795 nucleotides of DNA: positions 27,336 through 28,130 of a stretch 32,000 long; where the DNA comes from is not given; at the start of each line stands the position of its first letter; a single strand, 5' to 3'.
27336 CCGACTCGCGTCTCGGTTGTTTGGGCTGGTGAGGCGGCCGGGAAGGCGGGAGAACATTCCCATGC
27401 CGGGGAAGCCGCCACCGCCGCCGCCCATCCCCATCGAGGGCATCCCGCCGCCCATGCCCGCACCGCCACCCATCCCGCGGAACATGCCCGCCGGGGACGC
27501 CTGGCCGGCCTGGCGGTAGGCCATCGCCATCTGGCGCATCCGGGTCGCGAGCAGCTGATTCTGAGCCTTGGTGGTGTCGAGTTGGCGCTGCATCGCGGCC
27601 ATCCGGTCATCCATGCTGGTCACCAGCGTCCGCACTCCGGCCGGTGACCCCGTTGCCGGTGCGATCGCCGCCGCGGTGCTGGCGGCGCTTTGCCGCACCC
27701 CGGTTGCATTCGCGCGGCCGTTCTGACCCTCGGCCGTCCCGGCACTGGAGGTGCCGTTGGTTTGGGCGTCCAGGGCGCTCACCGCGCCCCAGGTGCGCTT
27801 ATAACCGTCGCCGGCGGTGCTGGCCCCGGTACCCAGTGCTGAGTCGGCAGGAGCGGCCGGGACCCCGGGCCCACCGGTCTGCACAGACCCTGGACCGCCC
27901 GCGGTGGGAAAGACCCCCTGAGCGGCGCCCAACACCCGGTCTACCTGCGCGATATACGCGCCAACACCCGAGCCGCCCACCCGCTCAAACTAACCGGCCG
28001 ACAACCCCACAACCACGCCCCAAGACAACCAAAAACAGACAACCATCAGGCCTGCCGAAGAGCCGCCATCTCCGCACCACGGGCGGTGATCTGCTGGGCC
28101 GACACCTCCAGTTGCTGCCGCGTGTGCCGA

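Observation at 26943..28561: Tandem paralogues upstream of eccB, one fused to an NlpC/P60 cell-wall hydrolase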

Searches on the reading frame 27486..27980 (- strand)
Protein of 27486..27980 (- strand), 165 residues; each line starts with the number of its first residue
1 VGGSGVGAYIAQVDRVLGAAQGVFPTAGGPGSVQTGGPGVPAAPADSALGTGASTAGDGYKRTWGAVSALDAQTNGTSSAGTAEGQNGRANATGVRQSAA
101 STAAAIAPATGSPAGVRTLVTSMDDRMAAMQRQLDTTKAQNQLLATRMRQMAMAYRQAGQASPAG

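Call 31: find_homologous_proteins(query=window:27486-27980:-, max_evalue=0.001)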
Query window:27486-27980:- (165 aa): 48 proteins with E <= 0.001 among 1552 candidates.
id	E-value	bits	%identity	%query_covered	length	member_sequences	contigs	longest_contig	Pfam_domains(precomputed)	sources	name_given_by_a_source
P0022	1.7e-49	186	63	91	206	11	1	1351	-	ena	-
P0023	2.9e-49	185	58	97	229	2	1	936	-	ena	-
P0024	3.2e-49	185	66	95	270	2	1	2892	-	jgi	jgi:peptidoglycan DL-endopeptidase CwlO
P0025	9.6e-49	183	61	96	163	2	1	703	-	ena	-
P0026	1.3e-48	183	61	95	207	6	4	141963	-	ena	-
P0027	8.1e-48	180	74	76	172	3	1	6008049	-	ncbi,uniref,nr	ncbi:hypothetical protein [Mycolicibacterium frederiksbergense]|uniref:hypothetical protein n=1 Tax=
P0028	5.0e-47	178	63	93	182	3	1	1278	-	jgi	-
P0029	1.1e-46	177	62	92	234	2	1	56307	-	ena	-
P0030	5.5e-46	174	63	95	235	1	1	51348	-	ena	-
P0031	6.9e-46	174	62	95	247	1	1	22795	-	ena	-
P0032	2.0e-45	172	62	95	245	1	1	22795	-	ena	-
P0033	2.9e-45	172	61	86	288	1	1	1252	-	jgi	jgi:uncharacterized small protein (DUF1192 family)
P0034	4.2e-45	171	62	95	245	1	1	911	-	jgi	jgi:hypothetical protein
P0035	1.3e-44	170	95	60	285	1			-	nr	nr:transglycosylase [Mycolicibacterium obuense]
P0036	1.8e-44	169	60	94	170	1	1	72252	-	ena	-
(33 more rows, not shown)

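Call 43: search_protein_representatives(alignment_id=A2)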
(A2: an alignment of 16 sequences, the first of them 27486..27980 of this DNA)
Query: 16 sequences, 162 profile positions. Proteins with E-value up to 0.001 (for the whole library): 195; up to 1e-10: 124; up to 1e-30: 34. The best 150 are listed.
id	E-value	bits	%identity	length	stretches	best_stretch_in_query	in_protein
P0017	1.4e-62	226.7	-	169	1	2-161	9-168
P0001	5.1e-58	211.8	-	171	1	2-162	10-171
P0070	2.2e-56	206.5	-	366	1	7-160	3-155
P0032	2.9e-52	193.1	-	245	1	6-160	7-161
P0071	7.5e-51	188.5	-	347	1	7-161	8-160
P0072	7.2e-49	182.1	-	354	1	7-161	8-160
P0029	7.7e-48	178.8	-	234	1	5-157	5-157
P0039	1.7e-47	177.6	-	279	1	6-159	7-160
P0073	2.4e-47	177.2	-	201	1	10-159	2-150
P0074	1.4e-44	168.1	-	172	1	28-158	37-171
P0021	2.4e-42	160.9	-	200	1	2-111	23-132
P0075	8.2e-41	155.9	-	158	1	2-157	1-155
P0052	2.3e-40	154.5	-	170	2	54-147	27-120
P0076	3.3e-39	150.7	-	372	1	6-159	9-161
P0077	1.3e-38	148.7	-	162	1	3-160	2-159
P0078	1.6e-38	148.4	-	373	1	6-159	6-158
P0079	1.7e-38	148.4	-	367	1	7-160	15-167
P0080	6.0e-38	146.6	-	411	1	6-158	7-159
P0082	1.3e-35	139.0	-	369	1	7-160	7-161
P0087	1.2e-33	132.6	-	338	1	12-158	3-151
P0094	1.9e-30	122.2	-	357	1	9-160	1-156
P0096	1.4e-29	119.4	-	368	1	7-160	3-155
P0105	4.2e-27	111.3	-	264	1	50-160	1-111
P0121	4.8e-24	101.4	-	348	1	7-159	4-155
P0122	8.7e-24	100.5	-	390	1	5-160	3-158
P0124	1.4e-23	99.9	-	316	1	7-158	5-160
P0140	4.5e-19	85.2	-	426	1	16-159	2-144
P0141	1.2e-18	83.8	-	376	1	6-159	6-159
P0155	3.0e-15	72.8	-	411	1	10-159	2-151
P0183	9.6e-10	54.9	-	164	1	12-152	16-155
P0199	1.9e-07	47.4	-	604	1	34-160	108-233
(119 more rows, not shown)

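Call 47: find_related_loci(query=A2, collection=genome_contigs, flank=6000)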
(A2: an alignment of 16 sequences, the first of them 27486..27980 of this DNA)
Query A2 (165 aa) in genome_contigs; peptide patterns used: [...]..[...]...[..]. (x = any residue, [..] = any of these).
62 stretches matched a pattern; 13 encode a relative of the query (tblastn E <= 1e-3); 13 distinct loci.
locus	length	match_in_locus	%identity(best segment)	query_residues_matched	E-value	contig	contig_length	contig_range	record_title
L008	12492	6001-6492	87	1-164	2e-80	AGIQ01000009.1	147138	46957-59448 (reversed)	Mycolicibacterium rhodesiae JS60 ctg129, whole genome shotgun sequence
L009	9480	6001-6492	87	1-164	2e-80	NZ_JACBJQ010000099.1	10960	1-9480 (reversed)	Mycolicibacterium vinylchloridicum strain CECT 8761 NODE_99, whole genome shotgun sequence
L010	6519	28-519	86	1-164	2e-79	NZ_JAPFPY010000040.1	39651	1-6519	Mycolicibacterium sp. J2 out_40, whole genome shotgun sequence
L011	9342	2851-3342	85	1-164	1e-79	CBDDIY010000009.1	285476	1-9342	MAG: Mycobacterium sp. isolate 21dd6d85-38c3-46e2-8c81-89ad3218746b genome assembly, contig: contig_8, whole genome shot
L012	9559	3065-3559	87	1-165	2e-77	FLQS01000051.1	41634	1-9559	uncultured Mycobacterium sp. isolate UC10 genome assembly, contig: MHPYR_Contig_55, whole genome shotgun sequence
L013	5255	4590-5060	86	1-157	3e-77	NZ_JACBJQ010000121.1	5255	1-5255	Mycolicibacterium vinylchloridicum strain CECT 8761 NODE_121, whole genome shotgun sequence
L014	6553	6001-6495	87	1-165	2e-71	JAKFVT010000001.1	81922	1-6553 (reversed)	MAG: Mycobacterium sp. isolate D4_Bin_10 D4_0000171, whole genome shotgun sequence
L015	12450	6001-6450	75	17-165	2e-58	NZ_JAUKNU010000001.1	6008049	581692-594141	Mycolicibacterium frederiksbergense strain IN53 NODE_1, whole genome shotgun sequence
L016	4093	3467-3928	44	6-158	9e-33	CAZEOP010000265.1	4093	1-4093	MAG TPA_asm: uncultured Gordonia sp. isolate SRP220891_co4_273 genome assembly, contig: NODE_40898_length_4093_cov_11.57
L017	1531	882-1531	83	1-138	4e-16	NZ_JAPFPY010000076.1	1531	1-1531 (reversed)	Mycolicibacterium sp. J2 out_76, whole genome shotgun sequence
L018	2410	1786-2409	31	1-138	4e-15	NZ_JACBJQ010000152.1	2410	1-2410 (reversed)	Mycolicibacterium vinylchloridicum strain CECT 8761 NODE_152, whole genome shotgun sequence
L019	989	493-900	33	9-142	8e-15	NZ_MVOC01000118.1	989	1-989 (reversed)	Mycobacterium sp. AT1 Contig_118, whole genome shotgun sequence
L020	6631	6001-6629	96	1-140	2e-8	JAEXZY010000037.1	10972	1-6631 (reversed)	MAG: Actinomycetes bacterium isolate OH_HDB_257 k127_496874, whole genome shotgun sequence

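Call 48: search_protein_families(library=pfam, proteins=[P0199, P0155, P0141, P0124, P0105, P0070, P0094, P0082, P0080, P0087], max_evalue=0.05)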
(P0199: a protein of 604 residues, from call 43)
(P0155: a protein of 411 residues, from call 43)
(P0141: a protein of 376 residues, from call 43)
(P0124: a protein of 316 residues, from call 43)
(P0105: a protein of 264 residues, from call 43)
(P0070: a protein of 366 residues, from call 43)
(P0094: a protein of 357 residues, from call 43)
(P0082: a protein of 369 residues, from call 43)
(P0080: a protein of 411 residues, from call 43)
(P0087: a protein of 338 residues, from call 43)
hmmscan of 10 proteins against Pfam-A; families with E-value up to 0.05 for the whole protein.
P0199 (604 aa): 2 families
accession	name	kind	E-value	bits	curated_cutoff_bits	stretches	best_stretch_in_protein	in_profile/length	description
PF10774.15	DUF4226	-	0.00056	20.6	23.5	1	145-232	25-113/115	Domain of unknown function (DUF4226)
PF07560.16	DUF1539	-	0.028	15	23.8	1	146-233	23-101/126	Domain of Unknown Function (DUF1539)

P0155 (411 aa): 1 family
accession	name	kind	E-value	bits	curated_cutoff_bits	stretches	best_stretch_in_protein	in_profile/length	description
PF24901.1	HTH_MCM7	-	0.0082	16.4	26.5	0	263-305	10-57/76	DNA replication licensing factor MCM7, winged helix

P0141 (376 aa): 2 families
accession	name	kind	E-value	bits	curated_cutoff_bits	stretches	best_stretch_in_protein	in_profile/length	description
PF06259.18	Abhydrolase_8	-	2.6e-05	24.4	20.5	1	295-363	3-76/178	Alpha/beta hydrolase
PF10774.15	DUF4226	-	9.6e-05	23.1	23.5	1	63-157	17-111/115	Domain of unknown function (DUF4226)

P0124 (316 aa): 0 families

P0105 (264 aa): 0 families

P0070 (366 aa): 1 family
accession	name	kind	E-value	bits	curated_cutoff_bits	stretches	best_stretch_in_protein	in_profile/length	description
PF04102.17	SlyX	-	0.025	15.7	30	1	115-152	18-55/67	SlyX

P0094 (357 aa): 2 families
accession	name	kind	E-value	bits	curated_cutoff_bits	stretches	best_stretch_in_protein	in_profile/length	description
PF04102.17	SlyX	-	0.0048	17.9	30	1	116-152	18-54/67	SlyX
PF18625.7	EspB_PE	-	0.027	15.4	29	1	125-155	43-73/77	ESX-1 secreted protein B PE domain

P0082 (369 aa): 1 family
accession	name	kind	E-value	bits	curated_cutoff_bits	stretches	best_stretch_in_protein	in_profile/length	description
PF04102.17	SlyX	-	0.047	14.8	30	0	121-156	18-53/67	SlyX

P0080 (411 aa): 2 families
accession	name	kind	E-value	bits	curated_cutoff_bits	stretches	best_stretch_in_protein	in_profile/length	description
PF20005.5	fvmX7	-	0.0076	15.7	24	1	23-151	5-135/421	FtsH ternary system domain X7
PF20388.3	DUF6683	-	0.016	15.3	23.6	1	62-165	38-141/253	Family of unknown function (DUF6683)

P0087 (338 aa): 0 families

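Call 58: list_cluster_members(proteins=[P0076, P0078, P0079, P0094, P0096, P0121, P0140, P0141, P0199, P0122])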
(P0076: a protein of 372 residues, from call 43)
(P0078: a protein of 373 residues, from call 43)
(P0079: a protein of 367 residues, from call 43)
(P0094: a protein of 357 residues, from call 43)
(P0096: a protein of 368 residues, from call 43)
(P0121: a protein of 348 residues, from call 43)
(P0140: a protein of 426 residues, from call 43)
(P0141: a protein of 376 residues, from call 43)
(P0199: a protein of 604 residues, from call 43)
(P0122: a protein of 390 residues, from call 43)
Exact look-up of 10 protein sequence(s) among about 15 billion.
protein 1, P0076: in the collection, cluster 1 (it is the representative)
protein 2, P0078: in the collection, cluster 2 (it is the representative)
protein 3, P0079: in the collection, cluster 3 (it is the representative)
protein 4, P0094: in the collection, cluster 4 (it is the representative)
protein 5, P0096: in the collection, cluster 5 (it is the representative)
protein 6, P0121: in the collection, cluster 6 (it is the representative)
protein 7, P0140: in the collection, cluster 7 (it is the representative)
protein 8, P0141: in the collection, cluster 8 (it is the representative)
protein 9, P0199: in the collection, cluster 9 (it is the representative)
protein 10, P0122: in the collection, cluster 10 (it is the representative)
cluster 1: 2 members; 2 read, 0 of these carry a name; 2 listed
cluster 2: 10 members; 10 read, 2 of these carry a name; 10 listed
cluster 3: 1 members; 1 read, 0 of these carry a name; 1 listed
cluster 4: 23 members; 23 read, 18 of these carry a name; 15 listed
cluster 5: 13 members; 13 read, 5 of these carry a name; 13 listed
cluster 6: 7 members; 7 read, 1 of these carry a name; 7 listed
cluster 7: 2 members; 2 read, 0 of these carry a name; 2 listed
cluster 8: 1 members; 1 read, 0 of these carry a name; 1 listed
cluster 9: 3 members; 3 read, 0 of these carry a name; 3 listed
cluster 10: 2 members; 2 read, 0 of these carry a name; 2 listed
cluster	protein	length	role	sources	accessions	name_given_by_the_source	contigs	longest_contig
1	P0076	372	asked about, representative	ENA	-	-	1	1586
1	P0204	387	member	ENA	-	-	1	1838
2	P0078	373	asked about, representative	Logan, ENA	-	-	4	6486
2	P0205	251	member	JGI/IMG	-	hypothetical protein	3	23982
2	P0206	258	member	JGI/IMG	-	hypothetical protein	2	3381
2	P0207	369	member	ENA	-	-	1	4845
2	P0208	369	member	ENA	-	-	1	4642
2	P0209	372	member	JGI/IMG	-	-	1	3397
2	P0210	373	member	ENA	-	-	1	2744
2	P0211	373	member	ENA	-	-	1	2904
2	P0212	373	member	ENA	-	-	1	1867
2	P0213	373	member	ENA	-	-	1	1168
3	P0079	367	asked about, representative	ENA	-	-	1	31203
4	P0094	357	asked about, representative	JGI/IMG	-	hypothetical protein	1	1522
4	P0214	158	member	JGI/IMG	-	hypothetical protein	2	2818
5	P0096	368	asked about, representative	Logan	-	-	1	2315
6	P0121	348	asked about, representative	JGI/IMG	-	-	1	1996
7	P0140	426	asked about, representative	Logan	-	-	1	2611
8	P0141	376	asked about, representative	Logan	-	-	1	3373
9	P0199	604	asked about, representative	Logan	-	-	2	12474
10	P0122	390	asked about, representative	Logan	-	-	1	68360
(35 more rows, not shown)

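Call 80: find_homologous_proteins(query=A6, max_evalue=0.001)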
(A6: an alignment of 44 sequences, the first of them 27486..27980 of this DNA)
Query A6 (44 sequences) (165 aa, profile of the alignment): 89 proteins with E <= 0.001 among 8000 candidates.
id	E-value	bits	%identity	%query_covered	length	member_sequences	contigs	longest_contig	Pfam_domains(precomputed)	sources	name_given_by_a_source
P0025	2.1e-47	179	61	96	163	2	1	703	-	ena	-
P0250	3.9e-47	178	62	96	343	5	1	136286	PF00877.26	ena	-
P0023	5.2e-47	178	58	97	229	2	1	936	-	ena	-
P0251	6.6e-47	177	64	96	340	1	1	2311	PF00877.26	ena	-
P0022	1.5e-46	176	63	91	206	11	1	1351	-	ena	-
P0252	1.9e-46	176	61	88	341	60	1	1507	PF00877.26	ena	-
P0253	2.1e-46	176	62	97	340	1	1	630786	PF00877.26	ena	-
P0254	2.2e-46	176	61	97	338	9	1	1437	PF00877.26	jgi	-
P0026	3.4e-46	175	61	95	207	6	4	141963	-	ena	-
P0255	4.2e-46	175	61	97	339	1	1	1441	PF00877.26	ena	-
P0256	1.2e-45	173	61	88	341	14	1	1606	PF00877.26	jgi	-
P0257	5.5e-45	171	63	88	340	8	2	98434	PF00877.26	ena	-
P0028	1.0e-44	170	63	93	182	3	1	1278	-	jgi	-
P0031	1.5e-44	170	62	95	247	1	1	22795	-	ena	-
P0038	2.1e-44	169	58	95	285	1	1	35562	-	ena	-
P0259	6.8e-44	168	63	93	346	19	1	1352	PF26571.1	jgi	-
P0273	8.6e-40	154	86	96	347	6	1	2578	-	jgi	jgi:hypothetical protein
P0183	7.2e-36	141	28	84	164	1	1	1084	PF10774.16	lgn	-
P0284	4.8e-35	139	28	84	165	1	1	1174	PF10774.16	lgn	-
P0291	1.1e-28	118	77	81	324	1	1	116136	-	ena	-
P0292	6.2e-26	109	64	65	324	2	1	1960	-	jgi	jgi:hypothetical protein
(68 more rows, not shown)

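Call 81: search_protein_families(library=pfam, proteins=[P0259, P0273, P0291, P0292, P0183, P0284], max_evalue=0.01)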
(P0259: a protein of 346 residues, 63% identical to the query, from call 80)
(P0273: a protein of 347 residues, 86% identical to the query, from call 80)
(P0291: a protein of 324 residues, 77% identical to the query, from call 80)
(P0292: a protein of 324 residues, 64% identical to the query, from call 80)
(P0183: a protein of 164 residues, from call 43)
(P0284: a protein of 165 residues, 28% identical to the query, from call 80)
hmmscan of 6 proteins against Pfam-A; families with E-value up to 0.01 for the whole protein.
P0259 (346 aa): 0 families

P0273 (347 aa): 0 families

P0291 (324 aa): 0 families

P0292 (324 aa): 1 family
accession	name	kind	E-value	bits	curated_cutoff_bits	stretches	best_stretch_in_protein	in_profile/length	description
PF18013.6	Phage_lysozyme2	-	0.0039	17.8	28.2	0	195-235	2-45/140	Phage tail lysozyme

P0183 (164 aa): 1 family
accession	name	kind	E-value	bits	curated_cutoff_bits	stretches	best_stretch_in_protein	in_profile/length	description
PF10774.15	DUF4226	-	6e-07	30.2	23.5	1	58-156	9-107/115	Domain of unknown function (DUF4226)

P0284 (165 aa): 1 family
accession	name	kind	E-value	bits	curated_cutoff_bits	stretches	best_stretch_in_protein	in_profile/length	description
PF10774.15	DUF4226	-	9.6e-07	29.5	23.5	1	58-157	9-108/115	Domain of unknown function (DUF4226)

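Call 82: search_dna_similar(query=window:27486-27980:-, collection=plasmids, mode=protein, max_rows=60, max_evalue=0.00001)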
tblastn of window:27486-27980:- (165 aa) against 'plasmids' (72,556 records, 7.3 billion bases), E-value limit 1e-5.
Records with a match: 23; places in all: 46; records where one place covers at least 80% of the query: 23.
Best place of each record, by identity: >=99% 1; 80-90% 1; <60% 21.
By first word of the organism name: Mycobacterium 20; Mycolicibacterium 3.
By predicted mobility (MOB-suite, as given by PLSDB): mobilizable 21; non-mobilizable 2.
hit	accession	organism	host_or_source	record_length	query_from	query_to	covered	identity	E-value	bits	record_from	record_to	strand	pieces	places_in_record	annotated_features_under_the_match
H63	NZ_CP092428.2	Mycolicibacterium rufum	-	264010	1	163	99%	99.4%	7e-71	238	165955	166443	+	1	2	hypothetical protein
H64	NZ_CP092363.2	Mycolicibacterium crocinum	-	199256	1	164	99%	87.2%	9e-62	212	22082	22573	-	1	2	NlpC/P60 family protein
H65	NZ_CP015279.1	Mycobacterium intracellulare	bronchial lavage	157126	6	163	96%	43.6%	3e-7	56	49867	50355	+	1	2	NlpC/P60 family protein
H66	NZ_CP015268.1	Mycobacterium intracellulare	cell culture,heated-cooler unit water ...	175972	6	163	96%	43.6%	3e-7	56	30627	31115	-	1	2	NlpC/P60 family protein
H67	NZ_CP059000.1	Mycobacterium avium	Homo sapiens,sputum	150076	6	156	92%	43.7%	2e-6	53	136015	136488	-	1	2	NlpC/P60 family protein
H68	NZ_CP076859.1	Mycobacterium avium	Homo sapiens,sputum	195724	6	156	92%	43.7%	2e-6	53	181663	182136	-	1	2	NlpC/P60 family protein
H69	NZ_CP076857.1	Mycobacterium avium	Homo sapiens,sputum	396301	6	156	92%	43.7%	2e-6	53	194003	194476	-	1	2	NlpC/P60 family protein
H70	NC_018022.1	Mycolicibacterium chubuense NBB4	-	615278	1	163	99%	40.1%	9e-17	83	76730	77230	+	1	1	none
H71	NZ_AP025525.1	Mycobacterium sp. 20KCMC460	Homo sapiens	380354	3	156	93%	40.3%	3e-7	56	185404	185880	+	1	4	hypothetical protein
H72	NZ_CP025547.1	Mycobacterium paragordonae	Homo sapiens,cultured bacteria,sputum ...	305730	3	156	93%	39.6%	1e-10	66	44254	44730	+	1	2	hypothetical protein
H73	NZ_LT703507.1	Mycobacterium intracellulare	natural / free-living,environmental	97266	6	156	92%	39.4%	2e-11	68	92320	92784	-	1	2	hypothetical protein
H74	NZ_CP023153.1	Mycobacterium intracellulare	Homo sapiens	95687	6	156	92%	39.4%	3e-11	67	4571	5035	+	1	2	C40 family peptidase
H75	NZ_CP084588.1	Mycobacterium intracellulare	water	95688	6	156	92%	39.4%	3e-11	67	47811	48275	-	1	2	C40 family peptidase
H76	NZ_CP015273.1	Mycobacterium intracellulare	Homo sapiens,cell culture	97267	6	156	92%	39.4%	3e-11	67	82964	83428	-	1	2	C40 family peptidase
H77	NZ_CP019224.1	Mycobacterium intracellulare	Homo sapiens,human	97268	6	156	92%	39.4%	3e-11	67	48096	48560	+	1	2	C40 family peptidase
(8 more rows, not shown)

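Call 85: search_solved_structures(query=A6, max_evalue=10)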
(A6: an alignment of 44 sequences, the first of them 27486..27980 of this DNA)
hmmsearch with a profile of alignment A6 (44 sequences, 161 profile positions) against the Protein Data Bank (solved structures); distinct sequences matched with E-value up to 10: 33.
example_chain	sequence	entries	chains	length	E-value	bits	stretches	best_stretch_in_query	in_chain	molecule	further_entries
3f85_A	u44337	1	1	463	3e-05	27.2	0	69-137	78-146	homo trimeric fusion of CFA/I fimbrial subunits B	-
9y5f_B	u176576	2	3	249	0.001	22.2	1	47-147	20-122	sc-t-SNARE-5.s.8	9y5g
3f84_A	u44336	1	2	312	0.006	19.7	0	69-137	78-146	CFA/I fimbrial subunit B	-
5wjb_A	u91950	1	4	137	0.012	18.7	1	72-134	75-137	Capsid assembly scaffolding protein,Myosin-7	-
4tql_A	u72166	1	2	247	0.022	17.9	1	48-157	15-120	Three helix bundle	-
8tn1_A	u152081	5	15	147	0.023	17.8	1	3-59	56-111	De novo designed 4 helix bundles | De novo designed protein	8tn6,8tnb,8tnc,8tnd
11hk_A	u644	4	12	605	0.046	16.8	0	64-147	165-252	E-FICS-v3 | Spike protein S2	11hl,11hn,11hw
8urb_B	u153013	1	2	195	0.068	16.3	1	36-94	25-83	nsp8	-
5zvk_A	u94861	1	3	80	0.11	15.6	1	114-159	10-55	Human Coronavirus MERS HR1 motif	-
4njl_A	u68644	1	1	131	0.24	14.5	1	114-159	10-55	S protein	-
3mxl_A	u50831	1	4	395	0.24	14.5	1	93-146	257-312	Nitrososynthase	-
7y9n_A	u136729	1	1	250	0.27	14.3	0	114-159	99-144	Spike protein S2',5HB-H2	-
6yrl_A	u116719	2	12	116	0.27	14.3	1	54-142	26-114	Centriole protein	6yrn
7wxz_A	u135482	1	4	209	0.29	14.2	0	118-159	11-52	Spike protein S2'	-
8qox_B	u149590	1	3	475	0.3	14.2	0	116-158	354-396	Conserved membrane protein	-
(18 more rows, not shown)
